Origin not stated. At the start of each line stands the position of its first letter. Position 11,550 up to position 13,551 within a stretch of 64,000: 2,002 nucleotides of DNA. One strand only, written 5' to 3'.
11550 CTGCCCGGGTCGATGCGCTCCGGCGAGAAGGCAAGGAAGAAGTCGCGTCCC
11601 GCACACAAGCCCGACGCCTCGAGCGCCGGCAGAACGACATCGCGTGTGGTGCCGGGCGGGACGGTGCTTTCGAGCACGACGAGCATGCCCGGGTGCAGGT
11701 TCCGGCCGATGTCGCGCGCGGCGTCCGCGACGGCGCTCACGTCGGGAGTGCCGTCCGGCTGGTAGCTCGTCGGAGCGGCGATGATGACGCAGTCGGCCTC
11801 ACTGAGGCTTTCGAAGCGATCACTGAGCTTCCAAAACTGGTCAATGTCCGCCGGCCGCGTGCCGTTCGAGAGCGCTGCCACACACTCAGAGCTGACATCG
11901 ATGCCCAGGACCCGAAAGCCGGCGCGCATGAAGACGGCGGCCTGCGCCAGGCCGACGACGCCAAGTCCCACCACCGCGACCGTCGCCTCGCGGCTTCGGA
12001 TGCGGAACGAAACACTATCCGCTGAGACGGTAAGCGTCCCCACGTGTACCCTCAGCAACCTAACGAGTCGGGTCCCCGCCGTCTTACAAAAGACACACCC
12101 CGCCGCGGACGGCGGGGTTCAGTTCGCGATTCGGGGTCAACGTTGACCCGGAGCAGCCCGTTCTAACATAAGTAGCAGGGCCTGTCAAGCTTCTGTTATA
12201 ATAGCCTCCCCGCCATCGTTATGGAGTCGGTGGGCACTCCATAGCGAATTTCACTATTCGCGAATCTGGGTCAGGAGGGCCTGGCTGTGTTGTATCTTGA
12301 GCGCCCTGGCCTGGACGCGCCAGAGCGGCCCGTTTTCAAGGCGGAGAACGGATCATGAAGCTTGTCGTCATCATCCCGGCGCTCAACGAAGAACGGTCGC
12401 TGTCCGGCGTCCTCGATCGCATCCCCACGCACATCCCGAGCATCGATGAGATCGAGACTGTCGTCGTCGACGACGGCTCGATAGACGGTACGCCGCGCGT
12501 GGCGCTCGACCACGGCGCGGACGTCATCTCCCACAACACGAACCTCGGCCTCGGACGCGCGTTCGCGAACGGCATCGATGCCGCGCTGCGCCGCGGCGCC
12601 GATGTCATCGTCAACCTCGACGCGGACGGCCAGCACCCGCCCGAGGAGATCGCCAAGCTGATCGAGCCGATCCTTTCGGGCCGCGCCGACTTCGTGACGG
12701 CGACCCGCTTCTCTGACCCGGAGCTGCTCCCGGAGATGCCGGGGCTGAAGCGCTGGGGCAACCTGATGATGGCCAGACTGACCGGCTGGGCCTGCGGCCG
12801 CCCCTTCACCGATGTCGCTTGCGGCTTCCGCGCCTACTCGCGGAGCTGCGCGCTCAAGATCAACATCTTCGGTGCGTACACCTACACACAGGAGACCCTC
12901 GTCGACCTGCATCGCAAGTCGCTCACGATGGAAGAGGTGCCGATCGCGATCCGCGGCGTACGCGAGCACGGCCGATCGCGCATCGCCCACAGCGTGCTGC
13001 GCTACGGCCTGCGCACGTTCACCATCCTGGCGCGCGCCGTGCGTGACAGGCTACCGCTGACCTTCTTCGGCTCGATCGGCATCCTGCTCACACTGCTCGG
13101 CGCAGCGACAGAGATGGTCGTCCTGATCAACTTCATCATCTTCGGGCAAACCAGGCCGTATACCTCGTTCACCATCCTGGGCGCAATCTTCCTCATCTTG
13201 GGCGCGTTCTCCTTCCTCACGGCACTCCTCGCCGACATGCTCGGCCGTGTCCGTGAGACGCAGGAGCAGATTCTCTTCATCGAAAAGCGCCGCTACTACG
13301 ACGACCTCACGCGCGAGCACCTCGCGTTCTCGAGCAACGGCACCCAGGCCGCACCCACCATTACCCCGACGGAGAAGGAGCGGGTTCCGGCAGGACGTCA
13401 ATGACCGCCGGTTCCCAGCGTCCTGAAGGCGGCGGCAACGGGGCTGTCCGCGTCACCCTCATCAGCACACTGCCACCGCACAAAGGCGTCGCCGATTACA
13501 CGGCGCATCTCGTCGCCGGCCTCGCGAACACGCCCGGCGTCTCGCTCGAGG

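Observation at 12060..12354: Structured, AT-rich divergent control region between two glycan operons: alternative GC hairpins, a perfect 16-bp palindrome and an extended -10 promoter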

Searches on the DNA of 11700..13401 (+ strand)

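Call 4: search_rna_families(source=window, start=11700, end=12700, threshold=evalue, max_evalue=10)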
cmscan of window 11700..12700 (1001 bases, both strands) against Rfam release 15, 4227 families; matches with E-value up to 10: 8.
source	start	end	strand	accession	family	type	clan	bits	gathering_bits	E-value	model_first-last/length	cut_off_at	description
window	11715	11795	+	RF02989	gntR-DTE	Gene; sRNA;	-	23.5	63.6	0.057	1-119/119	no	gntR-DTE RNA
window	12086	12218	-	RF01772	rnk_pseudo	Cis-reg; leader;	-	21.4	55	0.55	1-108/108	no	Pseudomonas rnk leader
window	12091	12143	-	RF01791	F6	Gene; sRNA;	-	21.1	46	0.55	1-57/57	no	F6 TB sRNA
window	11933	11959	-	RF01836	weev_FSE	Cis-reg; frameshift_element;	-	18.8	40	5.9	1-27/27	no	ribosomal frameshift site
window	11775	11855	+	RF00188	SNORD103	Gene; snRNA; snoRNA; CD-box;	-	17.3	45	1.9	1-83/83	no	Small nucleolar RNA SNORD103/SNORD85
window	12571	12609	+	RF01059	mir-598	Gene; miRNA;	-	14.6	69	10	1-80/80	no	mir-598 microRNA precursor family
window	11777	11828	+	RF01152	sR1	Gene; snRNA; snoRNA; CD-box;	-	14.2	45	0.6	1-57/57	no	Small nucleolar RNA sR1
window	12381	12426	-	RF01274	sR45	Gene; snRNA; snoRNA; CD-box;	-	13.2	40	9.6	1-55/55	no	Small nucleolar RNA sR45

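Call 64: search_rna_families(sources=[L164, L165, L166, L168, L169, L170, L172, L173, L174, L176], threshold=gathering)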
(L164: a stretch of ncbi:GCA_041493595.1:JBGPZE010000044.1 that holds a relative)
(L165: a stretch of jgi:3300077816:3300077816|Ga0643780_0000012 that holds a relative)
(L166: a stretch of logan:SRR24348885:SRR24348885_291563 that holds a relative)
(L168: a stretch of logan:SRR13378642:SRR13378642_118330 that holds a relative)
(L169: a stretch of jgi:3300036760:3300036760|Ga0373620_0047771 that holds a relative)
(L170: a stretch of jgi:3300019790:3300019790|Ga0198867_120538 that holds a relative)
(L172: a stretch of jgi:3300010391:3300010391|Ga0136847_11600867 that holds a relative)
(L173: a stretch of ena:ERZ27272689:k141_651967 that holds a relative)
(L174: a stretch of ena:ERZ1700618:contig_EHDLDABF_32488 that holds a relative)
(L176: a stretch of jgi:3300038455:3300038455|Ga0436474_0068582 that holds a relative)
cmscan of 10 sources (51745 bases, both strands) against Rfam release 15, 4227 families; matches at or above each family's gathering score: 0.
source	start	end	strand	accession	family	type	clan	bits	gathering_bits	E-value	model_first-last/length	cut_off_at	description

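Call 71: build_rna_model(alignment_id=A5, structure=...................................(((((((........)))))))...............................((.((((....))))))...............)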
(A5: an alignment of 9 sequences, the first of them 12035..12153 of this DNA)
Model R1 built from alignment A5 (9 sequences, 120 columns); structure: as given.
model positions 110; base pairs 13; branch points 1; effective number of sequences 2.88; information 0.59 bits per position. Calibrated on 0.2 Mb of random sequence (short: E-values are rough).
structure used (alignment columns):
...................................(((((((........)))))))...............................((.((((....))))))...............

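Call 73: search_with_rna_model(model_id=R1, sources=[window, L004, L005, L006, L007, L008, L009, L010, L011, L012, L013, L014, L015, L016, L017, L018, L019, L020, L021, L022, L023, L024, L025, L026, L027, L028, L029, L030, L031, L032, L033, L034, L035, L036, L037, L038, L039, L040, L041, L042, L043, L044, L045, L046, L047, L048, L049, L050, L051, L052, L053, L054, L055, L056, L057, L058, L059, L060, L061, L062, L063, L064, L065, L066, L067, L068, L069, L070, L071, L072, L073, L074, L075, L076, L077, L078, L079, L080, L081, L082, L083, L084, L085, L086, L087, L088, L089, L090, L091, L092, L093, L094, L095, L096, L097, L098, L099, L100, L174, L176], max_evalue=1)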
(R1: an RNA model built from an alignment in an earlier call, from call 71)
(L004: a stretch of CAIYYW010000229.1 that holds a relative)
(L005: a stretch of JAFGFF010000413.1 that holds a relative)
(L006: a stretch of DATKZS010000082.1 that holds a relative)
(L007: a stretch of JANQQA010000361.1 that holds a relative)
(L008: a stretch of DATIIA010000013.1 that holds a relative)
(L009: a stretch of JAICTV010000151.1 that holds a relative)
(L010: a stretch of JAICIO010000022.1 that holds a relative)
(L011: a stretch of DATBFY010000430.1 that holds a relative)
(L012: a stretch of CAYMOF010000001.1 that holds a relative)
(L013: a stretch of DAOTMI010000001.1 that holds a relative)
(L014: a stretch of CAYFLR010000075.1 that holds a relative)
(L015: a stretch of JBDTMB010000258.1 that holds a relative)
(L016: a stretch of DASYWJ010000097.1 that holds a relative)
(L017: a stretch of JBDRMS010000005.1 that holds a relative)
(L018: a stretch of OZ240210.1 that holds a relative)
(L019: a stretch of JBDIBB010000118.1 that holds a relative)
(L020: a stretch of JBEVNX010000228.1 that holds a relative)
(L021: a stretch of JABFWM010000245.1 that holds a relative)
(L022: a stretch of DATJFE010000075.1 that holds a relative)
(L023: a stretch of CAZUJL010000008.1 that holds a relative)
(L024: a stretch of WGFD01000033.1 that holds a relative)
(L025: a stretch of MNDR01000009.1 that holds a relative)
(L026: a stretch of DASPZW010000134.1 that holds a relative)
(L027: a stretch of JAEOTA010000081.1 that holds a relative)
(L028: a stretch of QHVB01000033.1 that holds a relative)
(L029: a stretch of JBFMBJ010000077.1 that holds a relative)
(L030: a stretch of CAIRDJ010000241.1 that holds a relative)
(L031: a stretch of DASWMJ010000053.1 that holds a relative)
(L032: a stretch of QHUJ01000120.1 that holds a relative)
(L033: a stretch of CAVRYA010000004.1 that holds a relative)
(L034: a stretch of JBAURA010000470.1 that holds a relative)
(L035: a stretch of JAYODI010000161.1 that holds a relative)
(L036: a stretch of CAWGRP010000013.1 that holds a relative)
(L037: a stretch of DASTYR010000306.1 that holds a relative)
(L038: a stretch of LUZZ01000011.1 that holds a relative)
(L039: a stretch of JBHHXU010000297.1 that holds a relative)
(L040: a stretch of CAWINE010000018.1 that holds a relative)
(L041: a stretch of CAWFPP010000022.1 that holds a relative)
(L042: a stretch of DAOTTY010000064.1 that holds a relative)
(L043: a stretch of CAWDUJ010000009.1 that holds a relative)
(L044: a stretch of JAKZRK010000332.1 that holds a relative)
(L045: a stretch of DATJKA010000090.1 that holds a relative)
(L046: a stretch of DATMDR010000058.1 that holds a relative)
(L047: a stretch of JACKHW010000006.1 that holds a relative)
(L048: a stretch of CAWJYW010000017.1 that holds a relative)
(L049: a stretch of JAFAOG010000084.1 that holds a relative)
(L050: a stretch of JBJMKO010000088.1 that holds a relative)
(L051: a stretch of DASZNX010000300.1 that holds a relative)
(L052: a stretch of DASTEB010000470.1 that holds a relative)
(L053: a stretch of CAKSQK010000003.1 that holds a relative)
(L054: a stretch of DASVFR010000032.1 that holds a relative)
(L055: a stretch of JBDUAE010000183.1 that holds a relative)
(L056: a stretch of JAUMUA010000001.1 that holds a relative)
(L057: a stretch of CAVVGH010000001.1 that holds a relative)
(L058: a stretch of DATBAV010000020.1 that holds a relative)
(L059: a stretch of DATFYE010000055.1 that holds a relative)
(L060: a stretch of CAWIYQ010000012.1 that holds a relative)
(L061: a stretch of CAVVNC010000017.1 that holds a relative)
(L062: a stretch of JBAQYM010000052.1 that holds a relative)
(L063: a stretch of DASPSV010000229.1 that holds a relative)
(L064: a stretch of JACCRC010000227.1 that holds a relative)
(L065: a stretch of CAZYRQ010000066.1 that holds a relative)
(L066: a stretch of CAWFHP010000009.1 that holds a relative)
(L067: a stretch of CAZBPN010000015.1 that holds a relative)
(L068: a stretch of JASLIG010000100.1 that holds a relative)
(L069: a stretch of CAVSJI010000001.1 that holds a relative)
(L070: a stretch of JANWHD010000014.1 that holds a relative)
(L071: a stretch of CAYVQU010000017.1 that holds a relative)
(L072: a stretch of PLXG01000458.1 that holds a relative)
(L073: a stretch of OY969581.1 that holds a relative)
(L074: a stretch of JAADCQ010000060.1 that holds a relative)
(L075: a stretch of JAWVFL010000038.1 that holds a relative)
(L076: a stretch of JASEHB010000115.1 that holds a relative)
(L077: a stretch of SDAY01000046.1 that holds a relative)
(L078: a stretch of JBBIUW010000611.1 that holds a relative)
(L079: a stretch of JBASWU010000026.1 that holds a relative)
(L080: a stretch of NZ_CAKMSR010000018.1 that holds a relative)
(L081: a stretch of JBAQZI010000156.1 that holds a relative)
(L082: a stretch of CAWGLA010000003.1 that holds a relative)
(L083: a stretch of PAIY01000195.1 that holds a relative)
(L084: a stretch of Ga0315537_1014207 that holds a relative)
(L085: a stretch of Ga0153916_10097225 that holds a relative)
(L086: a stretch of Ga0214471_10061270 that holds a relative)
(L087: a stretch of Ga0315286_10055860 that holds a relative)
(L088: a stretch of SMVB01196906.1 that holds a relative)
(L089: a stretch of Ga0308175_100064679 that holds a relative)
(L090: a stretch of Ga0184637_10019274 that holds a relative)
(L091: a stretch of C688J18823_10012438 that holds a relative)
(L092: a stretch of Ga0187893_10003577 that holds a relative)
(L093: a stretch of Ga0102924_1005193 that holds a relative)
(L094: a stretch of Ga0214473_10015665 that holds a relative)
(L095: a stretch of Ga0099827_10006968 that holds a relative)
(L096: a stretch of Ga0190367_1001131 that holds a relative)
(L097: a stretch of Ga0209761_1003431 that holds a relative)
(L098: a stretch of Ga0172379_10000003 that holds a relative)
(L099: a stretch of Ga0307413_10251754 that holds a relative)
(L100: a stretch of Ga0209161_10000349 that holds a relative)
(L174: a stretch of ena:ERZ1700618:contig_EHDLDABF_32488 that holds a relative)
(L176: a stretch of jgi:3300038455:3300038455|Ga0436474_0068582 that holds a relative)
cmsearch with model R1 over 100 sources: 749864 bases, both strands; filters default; matches with E-value up to 1: 7.
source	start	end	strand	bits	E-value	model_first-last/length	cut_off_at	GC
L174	2728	2839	-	102.5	2.2e-27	1-110/110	no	0.58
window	12039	12148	-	102.2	2.8e-27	1-110/110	no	0.64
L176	1929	2040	-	95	3.8e-25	1-110/110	no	0.56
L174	2757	2821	+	18.6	0.014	1-110/110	no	0.62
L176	1960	2041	+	16.4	0.061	1-110/110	no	0.59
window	12071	12130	+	15.6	0.11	1-110/110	no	0.67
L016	496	567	+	12.7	0.76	1-110/110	no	0.68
